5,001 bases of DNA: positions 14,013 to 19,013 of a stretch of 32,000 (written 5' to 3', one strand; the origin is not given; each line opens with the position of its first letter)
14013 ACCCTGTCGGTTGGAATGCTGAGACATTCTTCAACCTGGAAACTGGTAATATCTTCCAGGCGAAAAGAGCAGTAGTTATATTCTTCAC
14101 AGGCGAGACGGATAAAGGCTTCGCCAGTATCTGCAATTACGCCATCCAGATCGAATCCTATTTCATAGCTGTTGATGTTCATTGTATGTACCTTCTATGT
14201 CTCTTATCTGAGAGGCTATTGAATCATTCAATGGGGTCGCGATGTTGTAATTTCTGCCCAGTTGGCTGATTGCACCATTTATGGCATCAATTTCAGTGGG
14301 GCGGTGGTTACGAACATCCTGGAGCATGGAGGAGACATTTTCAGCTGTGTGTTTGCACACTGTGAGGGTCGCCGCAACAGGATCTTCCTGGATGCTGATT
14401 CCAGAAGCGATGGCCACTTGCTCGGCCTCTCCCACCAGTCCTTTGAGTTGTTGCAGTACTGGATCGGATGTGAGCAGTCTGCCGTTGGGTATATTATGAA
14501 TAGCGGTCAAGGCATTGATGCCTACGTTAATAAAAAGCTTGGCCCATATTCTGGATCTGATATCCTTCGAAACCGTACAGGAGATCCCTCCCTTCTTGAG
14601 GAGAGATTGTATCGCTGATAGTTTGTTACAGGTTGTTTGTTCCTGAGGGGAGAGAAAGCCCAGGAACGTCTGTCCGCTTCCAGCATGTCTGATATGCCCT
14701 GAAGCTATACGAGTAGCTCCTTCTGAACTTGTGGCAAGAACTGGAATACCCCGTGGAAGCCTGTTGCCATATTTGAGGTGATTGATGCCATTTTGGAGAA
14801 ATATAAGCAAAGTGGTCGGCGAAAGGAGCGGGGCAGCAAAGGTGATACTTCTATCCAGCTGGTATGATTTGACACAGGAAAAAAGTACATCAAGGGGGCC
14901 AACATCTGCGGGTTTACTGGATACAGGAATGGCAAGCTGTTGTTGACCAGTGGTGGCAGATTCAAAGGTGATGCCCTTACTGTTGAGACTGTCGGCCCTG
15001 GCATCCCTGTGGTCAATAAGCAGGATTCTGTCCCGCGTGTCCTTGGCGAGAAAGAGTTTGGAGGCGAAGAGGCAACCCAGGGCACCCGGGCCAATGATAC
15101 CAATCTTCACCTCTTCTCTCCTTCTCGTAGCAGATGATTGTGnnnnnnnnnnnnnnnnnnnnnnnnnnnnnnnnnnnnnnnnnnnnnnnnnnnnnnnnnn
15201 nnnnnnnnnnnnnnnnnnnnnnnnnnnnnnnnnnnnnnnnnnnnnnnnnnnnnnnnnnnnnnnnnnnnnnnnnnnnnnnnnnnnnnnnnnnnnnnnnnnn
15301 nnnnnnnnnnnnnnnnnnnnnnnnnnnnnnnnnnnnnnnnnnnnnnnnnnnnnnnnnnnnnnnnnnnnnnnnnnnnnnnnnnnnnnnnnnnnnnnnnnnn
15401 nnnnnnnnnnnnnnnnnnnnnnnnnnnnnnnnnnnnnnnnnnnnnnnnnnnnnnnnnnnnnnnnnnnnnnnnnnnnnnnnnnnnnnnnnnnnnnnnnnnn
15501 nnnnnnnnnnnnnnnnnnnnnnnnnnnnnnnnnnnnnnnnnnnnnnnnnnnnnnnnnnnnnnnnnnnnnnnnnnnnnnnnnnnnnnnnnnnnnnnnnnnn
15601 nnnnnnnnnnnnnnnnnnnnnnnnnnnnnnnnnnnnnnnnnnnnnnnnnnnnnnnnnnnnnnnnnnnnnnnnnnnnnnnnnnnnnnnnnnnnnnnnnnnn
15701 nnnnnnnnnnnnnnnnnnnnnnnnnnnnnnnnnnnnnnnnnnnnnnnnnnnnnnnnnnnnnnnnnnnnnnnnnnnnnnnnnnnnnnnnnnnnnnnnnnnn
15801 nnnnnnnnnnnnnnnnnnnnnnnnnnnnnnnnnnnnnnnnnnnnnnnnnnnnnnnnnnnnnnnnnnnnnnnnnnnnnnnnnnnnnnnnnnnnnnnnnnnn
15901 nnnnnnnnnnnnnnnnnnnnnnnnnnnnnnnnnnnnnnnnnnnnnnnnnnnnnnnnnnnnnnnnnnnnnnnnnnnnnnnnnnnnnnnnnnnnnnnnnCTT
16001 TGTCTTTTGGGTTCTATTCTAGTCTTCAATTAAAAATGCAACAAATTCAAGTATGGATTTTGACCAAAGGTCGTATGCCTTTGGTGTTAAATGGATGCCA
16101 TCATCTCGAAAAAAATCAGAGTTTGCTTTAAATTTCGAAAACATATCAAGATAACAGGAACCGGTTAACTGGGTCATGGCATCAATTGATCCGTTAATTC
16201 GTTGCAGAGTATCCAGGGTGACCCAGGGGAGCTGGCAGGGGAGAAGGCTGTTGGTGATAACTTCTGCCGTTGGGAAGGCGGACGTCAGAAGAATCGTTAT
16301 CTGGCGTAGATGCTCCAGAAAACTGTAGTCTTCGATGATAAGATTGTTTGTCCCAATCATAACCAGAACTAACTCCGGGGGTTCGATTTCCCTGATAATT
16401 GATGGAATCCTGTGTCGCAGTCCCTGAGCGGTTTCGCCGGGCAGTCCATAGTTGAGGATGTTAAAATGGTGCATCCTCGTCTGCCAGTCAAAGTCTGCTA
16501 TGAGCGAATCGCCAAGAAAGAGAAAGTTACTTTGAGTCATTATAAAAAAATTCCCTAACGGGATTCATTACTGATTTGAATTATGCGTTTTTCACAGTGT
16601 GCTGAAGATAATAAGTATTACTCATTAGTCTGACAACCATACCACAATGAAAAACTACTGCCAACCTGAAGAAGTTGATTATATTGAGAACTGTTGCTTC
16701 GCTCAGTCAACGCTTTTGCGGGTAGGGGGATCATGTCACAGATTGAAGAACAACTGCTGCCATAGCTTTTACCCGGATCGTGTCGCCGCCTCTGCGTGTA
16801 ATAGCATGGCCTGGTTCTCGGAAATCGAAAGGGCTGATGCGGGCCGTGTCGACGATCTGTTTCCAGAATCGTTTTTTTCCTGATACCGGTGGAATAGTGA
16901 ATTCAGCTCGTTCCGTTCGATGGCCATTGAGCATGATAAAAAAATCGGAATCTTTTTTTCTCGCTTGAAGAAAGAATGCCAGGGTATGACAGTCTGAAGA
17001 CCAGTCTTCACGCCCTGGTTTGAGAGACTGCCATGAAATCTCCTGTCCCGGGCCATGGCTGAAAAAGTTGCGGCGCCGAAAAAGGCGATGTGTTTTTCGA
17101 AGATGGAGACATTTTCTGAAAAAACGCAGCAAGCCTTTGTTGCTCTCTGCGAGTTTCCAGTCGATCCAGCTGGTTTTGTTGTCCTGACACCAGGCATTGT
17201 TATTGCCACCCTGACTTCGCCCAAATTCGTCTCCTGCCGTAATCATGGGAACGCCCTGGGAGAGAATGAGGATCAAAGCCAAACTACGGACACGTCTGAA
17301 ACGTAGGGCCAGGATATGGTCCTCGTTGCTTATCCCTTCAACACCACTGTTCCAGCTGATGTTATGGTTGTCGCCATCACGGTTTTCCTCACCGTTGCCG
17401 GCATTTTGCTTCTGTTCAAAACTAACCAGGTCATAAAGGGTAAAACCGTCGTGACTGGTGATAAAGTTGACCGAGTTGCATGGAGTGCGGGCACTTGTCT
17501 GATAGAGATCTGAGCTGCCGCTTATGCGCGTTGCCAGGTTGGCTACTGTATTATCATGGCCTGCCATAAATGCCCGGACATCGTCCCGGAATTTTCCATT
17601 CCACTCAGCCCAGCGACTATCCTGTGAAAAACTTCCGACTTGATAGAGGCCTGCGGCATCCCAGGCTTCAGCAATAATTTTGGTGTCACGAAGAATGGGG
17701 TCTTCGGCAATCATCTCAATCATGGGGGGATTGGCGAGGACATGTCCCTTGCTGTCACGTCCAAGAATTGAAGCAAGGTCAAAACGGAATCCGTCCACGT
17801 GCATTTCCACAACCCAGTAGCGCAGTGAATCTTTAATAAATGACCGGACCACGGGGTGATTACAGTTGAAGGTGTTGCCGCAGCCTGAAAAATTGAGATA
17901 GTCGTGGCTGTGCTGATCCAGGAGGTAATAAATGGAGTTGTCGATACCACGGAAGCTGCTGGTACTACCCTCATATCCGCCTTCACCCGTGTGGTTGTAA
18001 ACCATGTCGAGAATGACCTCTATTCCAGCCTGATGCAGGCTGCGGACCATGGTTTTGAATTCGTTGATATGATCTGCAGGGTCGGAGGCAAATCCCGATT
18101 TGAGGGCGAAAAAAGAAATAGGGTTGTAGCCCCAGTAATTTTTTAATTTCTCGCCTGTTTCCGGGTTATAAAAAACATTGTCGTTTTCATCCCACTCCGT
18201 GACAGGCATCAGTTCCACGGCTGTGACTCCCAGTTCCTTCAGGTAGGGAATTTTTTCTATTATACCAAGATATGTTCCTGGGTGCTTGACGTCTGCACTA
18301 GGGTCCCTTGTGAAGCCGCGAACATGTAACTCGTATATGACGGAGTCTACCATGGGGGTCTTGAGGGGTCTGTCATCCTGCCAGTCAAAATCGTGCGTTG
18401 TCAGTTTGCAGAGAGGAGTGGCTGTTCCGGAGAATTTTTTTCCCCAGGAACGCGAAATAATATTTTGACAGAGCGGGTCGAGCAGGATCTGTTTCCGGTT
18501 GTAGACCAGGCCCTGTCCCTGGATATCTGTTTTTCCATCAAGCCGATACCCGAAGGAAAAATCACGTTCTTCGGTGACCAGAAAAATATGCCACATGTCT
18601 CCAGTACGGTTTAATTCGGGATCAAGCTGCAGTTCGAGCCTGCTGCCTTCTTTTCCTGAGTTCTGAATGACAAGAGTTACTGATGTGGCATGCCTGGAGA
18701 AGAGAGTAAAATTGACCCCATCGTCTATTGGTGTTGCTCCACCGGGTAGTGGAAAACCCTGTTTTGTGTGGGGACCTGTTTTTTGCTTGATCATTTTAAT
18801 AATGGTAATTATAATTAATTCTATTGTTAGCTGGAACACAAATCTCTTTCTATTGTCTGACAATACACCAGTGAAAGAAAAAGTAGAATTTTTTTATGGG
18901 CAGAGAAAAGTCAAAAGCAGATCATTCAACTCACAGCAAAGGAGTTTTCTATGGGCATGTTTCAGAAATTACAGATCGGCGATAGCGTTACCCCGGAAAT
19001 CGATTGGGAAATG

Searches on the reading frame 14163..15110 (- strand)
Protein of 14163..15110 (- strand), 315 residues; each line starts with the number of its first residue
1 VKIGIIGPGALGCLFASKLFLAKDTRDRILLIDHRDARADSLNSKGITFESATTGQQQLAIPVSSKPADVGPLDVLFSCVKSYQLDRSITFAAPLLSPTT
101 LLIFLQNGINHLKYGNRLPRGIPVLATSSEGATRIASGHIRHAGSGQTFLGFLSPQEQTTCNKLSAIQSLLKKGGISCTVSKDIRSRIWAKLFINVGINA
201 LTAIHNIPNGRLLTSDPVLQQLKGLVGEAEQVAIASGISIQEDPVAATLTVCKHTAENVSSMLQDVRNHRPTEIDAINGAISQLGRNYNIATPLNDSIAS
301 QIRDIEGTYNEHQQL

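Call 65: search_protein_families(library=pfam, proteins=[window:14163-15110:-], max_evalue=0.00001)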
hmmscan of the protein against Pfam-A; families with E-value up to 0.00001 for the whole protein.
window:14163-15110:- (315 aa): 2 families
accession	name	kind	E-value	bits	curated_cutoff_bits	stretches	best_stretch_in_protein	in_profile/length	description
PF08546.17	ApbA_C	-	2e-35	122.3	22.7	1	183-306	1-125/125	Ketopantoate reductase PanE/ApbA C terminal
PF02558.23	ApbA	-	2.6e-28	99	22.2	1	3-153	1-148/150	Ketopantoate reductase PanE/ApbA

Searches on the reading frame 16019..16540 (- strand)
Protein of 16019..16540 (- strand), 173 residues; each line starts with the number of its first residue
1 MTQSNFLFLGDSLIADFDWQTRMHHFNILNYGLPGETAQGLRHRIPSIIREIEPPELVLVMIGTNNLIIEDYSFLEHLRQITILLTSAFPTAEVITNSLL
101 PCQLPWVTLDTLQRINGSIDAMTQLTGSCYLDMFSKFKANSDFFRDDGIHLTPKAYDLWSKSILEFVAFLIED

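Call 65: search_protein_families(library=pfam, proteins=[window:16019-16540:-], max_evalue=0.00001)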
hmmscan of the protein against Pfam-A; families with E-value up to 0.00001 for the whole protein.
window:16019-16540:- (173 aa): 2 families
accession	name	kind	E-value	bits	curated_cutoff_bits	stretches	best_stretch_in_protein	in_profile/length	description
PF13472.12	Lipase_GDSL_2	-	2.5e-12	48.1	32.9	1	9-158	2-178/178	GDSL-like Lipase/Acylhydrolase family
PF00657.28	Lipase_GDSL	-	1.2e-06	29.3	23.6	1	25-161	43-206/208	GDSL-like Lipase/Acylhydrolase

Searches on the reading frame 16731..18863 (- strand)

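Call 65: search_protein_families(library=pfam, proteins=[window:16731-18863:-], max_evalue=0.00001)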
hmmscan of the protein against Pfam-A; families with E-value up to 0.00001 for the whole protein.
window:16731-18863:- (710 aa): 3 families
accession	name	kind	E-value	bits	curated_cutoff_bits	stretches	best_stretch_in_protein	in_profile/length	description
PF00128.31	Alpha-amylase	-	9.1e-23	81.6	22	1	192-295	12-97/446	Alpha amylase, catalytic domain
PF02922.24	CBM_48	-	1.4e-10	41.8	22.4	1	42-130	3-81/83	Carbohydrate-binding module 48 (Isoamylase N-terminal domain)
PF21156.3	ISOA1-3_C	-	3.8e-07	30.7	27.3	1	611-686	2-73/106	Isoamylase 1-3, C-terminal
